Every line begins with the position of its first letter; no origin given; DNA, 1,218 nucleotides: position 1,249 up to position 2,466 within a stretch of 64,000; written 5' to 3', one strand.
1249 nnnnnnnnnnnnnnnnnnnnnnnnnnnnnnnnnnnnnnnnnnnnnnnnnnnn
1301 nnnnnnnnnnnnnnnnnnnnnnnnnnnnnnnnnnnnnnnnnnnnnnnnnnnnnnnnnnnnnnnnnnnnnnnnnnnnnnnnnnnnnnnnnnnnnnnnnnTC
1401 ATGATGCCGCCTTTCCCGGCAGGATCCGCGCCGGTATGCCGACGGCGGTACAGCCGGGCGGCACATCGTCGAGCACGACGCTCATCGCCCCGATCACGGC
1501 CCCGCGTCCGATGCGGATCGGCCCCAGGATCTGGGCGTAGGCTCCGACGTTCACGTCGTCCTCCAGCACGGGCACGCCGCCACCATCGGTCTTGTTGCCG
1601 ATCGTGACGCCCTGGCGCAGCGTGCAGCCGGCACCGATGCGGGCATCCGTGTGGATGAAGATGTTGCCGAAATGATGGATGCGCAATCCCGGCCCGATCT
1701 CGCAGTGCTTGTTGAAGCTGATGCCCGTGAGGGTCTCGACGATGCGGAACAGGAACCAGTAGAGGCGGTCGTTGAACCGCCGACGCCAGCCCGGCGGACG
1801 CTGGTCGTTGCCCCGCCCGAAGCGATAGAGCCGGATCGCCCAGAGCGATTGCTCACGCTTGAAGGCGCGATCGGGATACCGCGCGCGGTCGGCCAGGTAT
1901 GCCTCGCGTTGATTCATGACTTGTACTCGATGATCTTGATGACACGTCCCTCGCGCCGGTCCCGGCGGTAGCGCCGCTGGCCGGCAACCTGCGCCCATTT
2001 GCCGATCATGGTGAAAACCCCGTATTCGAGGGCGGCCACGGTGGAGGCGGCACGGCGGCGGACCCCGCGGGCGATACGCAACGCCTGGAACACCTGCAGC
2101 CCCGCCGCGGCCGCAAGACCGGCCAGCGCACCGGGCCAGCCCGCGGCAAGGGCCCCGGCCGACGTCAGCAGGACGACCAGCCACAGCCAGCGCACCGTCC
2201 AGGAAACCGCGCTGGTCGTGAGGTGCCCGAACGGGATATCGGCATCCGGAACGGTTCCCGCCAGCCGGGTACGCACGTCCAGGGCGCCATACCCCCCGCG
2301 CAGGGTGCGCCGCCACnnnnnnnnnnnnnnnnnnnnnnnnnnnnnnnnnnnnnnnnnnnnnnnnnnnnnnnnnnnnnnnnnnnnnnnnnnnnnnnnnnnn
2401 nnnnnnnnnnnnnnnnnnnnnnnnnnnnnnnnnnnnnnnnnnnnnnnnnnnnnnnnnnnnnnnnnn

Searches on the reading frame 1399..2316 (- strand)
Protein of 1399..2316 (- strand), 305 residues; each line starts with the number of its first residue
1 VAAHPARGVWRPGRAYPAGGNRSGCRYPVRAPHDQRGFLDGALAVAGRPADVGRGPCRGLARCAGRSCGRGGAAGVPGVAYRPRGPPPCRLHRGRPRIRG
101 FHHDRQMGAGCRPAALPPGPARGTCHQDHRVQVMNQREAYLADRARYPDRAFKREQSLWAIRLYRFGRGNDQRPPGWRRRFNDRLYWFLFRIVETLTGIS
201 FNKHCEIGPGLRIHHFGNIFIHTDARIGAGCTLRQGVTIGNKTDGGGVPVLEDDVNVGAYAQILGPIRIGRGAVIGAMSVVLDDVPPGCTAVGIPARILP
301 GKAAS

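Call 39: search_protein_families(library=pfam, proteins=[window:1399-2316:-], max_evalue=0.0001)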
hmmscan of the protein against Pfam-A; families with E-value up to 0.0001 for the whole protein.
window:1399-2316:- (305 aa): 2 families
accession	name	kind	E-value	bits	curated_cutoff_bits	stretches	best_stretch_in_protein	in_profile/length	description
PF00132.30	Hexapep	-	2.6e-13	49.5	27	1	250-281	3-34/36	Bacterial transferase hexapeptide (six repeats)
PF14602.12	Hexapep_2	-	6.9e-06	26.1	27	0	251-277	4-28/34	Hexapeptide repeat of succinyl-transferase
